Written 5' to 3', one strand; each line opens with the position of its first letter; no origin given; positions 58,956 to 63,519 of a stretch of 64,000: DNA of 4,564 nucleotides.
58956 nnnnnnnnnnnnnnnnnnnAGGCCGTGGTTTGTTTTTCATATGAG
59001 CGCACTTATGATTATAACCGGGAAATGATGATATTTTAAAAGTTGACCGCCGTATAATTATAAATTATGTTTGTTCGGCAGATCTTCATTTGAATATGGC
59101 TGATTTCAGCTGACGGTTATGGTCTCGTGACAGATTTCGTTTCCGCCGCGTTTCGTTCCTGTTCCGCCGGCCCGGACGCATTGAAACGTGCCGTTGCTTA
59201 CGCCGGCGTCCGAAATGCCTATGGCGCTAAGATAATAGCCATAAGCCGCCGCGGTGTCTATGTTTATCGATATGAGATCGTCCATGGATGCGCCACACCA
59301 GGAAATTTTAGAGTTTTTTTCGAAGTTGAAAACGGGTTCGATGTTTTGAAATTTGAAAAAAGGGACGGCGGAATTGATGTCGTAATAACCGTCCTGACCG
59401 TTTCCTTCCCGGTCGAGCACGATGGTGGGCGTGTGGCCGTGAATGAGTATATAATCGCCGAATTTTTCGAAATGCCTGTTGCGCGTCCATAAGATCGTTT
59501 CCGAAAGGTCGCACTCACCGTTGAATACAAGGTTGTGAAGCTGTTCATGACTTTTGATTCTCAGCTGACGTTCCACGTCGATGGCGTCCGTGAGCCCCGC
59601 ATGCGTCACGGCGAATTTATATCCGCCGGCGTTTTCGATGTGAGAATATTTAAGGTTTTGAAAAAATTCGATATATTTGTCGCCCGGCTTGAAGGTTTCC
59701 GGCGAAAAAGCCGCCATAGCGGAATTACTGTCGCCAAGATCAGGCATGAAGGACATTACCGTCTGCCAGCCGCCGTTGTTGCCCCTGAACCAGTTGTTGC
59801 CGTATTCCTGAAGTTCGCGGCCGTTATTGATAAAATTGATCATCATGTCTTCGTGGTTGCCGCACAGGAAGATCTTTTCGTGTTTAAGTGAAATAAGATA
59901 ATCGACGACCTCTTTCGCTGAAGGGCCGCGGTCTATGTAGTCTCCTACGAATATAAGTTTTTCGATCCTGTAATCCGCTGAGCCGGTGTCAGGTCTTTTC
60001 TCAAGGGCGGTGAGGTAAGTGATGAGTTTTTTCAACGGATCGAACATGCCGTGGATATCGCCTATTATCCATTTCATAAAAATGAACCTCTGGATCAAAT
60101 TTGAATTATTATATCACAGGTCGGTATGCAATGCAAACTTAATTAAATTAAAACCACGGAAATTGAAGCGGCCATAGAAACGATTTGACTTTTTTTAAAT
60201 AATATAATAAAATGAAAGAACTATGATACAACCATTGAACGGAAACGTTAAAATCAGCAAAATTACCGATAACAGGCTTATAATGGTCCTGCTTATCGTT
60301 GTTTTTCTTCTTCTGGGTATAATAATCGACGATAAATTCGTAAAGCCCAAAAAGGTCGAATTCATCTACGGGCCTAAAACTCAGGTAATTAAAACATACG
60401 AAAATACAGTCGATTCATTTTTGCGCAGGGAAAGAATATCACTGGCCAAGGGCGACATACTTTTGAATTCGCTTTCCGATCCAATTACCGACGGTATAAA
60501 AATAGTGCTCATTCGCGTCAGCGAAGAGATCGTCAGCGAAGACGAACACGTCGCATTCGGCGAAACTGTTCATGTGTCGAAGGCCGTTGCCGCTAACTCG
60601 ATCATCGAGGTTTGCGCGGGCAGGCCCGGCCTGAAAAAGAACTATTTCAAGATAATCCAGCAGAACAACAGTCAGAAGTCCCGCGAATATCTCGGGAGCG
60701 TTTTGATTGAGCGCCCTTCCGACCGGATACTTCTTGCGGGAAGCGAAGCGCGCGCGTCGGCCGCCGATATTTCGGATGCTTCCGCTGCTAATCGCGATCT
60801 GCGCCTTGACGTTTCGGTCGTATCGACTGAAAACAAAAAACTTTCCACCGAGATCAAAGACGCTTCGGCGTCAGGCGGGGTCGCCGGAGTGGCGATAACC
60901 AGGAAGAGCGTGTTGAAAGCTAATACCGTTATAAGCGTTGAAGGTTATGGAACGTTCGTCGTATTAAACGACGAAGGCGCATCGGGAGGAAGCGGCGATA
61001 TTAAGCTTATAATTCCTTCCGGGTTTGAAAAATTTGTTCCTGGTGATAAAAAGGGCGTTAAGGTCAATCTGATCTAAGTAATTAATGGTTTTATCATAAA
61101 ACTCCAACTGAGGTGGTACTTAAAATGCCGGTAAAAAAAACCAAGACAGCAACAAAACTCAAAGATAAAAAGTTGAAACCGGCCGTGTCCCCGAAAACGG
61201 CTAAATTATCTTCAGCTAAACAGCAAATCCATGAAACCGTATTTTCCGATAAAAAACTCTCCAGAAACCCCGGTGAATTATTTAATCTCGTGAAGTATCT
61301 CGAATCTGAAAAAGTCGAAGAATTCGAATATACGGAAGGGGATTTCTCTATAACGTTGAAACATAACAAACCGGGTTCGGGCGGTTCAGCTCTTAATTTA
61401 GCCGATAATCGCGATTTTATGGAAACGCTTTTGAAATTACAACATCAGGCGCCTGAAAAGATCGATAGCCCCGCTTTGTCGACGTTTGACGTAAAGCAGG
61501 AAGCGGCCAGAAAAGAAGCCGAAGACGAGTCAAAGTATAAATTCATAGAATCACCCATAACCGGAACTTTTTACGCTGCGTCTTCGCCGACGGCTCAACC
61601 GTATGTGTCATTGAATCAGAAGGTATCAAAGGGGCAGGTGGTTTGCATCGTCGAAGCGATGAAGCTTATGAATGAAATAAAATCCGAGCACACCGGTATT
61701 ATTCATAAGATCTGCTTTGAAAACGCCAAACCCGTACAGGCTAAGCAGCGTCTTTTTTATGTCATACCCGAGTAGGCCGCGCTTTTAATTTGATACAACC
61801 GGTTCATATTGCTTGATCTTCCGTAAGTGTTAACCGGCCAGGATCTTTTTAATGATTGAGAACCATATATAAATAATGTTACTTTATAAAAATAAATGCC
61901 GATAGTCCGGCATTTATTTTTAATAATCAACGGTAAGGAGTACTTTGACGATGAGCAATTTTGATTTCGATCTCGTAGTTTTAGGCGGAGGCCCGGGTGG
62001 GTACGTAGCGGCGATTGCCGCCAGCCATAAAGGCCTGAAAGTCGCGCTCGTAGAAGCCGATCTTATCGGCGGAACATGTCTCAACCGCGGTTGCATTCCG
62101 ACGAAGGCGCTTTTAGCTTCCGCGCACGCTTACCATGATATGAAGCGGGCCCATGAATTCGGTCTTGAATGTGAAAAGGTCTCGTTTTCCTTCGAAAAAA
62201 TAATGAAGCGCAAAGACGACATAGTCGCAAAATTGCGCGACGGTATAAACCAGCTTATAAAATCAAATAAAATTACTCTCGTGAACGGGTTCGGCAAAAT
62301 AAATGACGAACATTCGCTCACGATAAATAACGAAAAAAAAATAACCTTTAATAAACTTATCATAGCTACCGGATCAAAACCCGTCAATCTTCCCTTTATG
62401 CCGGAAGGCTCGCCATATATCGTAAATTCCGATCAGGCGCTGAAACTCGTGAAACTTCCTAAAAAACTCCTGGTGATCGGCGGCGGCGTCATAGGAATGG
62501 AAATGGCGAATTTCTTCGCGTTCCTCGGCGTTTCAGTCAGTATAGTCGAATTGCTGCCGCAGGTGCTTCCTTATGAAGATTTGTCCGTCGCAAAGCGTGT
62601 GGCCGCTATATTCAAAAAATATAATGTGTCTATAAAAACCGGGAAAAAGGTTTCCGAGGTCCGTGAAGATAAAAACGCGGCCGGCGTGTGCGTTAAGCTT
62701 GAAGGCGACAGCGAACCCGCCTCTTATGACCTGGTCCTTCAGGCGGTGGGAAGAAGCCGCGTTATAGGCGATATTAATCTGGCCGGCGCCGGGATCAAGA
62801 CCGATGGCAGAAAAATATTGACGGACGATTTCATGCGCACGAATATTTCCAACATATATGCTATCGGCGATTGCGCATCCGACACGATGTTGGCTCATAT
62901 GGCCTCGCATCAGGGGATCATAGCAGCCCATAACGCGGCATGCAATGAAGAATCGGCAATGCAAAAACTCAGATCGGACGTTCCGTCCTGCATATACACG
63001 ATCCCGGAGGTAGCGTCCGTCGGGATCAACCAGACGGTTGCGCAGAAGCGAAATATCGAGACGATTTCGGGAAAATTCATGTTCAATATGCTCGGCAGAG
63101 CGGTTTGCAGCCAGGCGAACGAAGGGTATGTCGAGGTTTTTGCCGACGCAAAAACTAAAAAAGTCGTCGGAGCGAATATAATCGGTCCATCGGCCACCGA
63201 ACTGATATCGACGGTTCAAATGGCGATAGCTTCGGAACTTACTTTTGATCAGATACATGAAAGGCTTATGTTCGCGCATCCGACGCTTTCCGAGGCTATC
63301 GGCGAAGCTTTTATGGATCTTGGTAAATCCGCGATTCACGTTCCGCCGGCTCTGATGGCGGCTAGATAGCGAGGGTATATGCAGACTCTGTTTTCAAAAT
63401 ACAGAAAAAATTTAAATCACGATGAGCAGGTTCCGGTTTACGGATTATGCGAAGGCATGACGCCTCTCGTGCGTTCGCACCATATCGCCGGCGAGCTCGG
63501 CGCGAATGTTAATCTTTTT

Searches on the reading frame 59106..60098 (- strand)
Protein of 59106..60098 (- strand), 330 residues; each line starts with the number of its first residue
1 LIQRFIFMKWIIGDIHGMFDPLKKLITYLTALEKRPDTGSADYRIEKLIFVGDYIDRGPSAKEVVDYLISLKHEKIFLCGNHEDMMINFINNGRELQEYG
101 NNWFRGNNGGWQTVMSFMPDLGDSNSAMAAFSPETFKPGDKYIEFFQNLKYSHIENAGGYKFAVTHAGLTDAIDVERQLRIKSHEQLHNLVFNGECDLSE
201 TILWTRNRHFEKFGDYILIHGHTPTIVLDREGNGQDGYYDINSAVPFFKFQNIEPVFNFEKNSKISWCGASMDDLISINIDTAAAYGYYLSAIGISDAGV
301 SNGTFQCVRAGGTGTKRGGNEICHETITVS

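Call 6: search_protein_families(library=pfam, proteins=[window:59106-60098:-], max_evalue=0.001)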
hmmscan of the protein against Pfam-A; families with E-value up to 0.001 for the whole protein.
window:59106-60098:- (330 aa): 1 family
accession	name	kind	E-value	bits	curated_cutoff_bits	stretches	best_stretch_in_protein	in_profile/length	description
PF00149.33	Metallophos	-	2.1e-13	51.6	21.5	1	10-236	4-163/191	Calcineurin-like phosphoesterase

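Call 89: search_protein_families(library=ncbifam, proteins=[window:59106-60098:-], max_evalue=0.00001)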
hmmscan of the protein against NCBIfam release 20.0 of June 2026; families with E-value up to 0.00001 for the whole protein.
window:59106-60098:- (330 aa): 5 families
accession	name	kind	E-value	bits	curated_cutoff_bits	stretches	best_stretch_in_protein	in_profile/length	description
TIGR04075.1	bacter_Pnkp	equivalog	2.8e-11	42.4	750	1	11-225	184-376/851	polynucleotide kinase-phosphatase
NF001204.0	PRK00166.1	equivalog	3.9e-11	42.8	176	1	9-95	3-79/276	symmetrical bis(5'-nucleosyl)-tetraphosphatase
NF010148.0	PRK13625.1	equivalog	5.3e-09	36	340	1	11-91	5-85/245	bis(5'-nucleosyl)-tetraphosphatase PrpE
NF007425.0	PRK09968.1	equivalog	1.4e-07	31.5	332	1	10-111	18-101/218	protein-serine/threonine phosphatase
NF008516.0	PRK11439.1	equivalog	6.1e-07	29.7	326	1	10-94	20-92/218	protein-serine/threonine phosphatase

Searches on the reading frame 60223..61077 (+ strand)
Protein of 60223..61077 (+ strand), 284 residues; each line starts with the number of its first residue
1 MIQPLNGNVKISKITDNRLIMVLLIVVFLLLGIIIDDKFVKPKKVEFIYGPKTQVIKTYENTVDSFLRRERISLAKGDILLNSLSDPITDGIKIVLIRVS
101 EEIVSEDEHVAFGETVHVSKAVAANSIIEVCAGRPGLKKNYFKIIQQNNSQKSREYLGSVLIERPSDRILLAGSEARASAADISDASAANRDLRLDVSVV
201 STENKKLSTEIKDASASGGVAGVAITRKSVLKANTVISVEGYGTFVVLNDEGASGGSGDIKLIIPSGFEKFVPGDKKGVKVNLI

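Call 6: search_protein_families(library=pfam, proteins=[window:60223-61077:+], max_evalue=0.001)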
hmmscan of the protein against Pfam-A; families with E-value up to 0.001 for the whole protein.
window:60223-61077:+ (284 aa): 1 family
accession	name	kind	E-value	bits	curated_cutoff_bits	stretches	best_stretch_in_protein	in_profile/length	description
PF07501.17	G5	-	0.00048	20.7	23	0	103-173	3-73/75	G5 domain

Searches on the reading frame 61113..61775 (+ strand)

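Call 6: search_protein_families(library=pfam, proteins=[window:61113-61775:+], max_evalue=0.001)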
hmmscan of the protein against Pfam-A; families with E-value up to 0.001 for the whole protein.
window:61113-61775:+ (220 aa): 1 family
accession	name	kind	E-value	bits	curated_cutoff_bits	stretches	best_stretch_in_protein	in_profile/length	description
PF00364.28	Biotin_lipoyl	-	8.7e-17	61.2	22.1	1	145-215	3-71/73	Biotin-requiring enzyme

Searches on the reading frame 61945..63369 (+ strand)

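Call 6: search_protein_families(library=pfam, proteins=[window:61945-63369:+], max_evalue=0.001)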
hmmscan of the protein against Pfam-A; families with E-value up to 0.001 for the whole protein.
window:61945-63369:+ (474 aa): 12 families
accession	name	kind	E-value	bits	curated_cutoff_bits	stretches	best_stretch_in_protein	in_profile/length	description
PF07992.20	Pyr_redox_2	-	4e-69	233.7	26.1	1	8-324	1-291/291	Pyridine nucleotide-disulphide oxidoreductase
PF02852.28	Pyr_redox_dim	-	1.4e-28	99.7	25.3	1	346-455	1-109/110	Pyridine nucleotide-disulphide oxidoreductase, dimerisation domain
PF00070.33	Pyr_redox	-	1.2e-19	71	22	1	174-250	1-77/82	Pyridine nucleotide-disulphide oxidoreductase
PF13738.12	Pyr_redox_3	-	7.3e-12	45.6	30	1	11-308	1-305/305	Pyridine nucleotide-disulphide oxidoreductase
PF01134.28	GIDA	-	3.4e-09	36.7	22.1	1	9-73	1-64/391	Glucose inhibited division protein A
PF12831.13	FAD_oxidored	-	2.8e-08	33.9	27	1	9-48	1-41/416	FAD dependent oxidoreductase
PF03486.20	HI0933_like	-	1.8e-06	28.1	50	0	9-38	2-31/244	HI0933-like protein Rossmann domain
PF00890.30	FAD_binding_2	-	5.6e-06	26.2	20.4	1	9-38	1-30/414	FAD binding domain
PF02737.24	3HCDH_N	-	0.00023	21.6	22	0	176-238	3-66/180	3-hydroxyacyl-CoA dehydrogenase, NAD binding domain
PF01266.30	DAO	-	0.00039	20.5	27.9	0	9-44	1-38/353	FAD dependent oxidoreductase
PF01262.27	AlaDh_PNT_C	-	0.00046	20.1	23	0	172-221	28-78/214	Alanine dehydrogenase/PNT, C-terminal domain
PF13450.12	NAD_binding_8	-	0.00052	20.7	21.9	0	12-48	1-38/68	NAD(P)-binding Rossmann-like domain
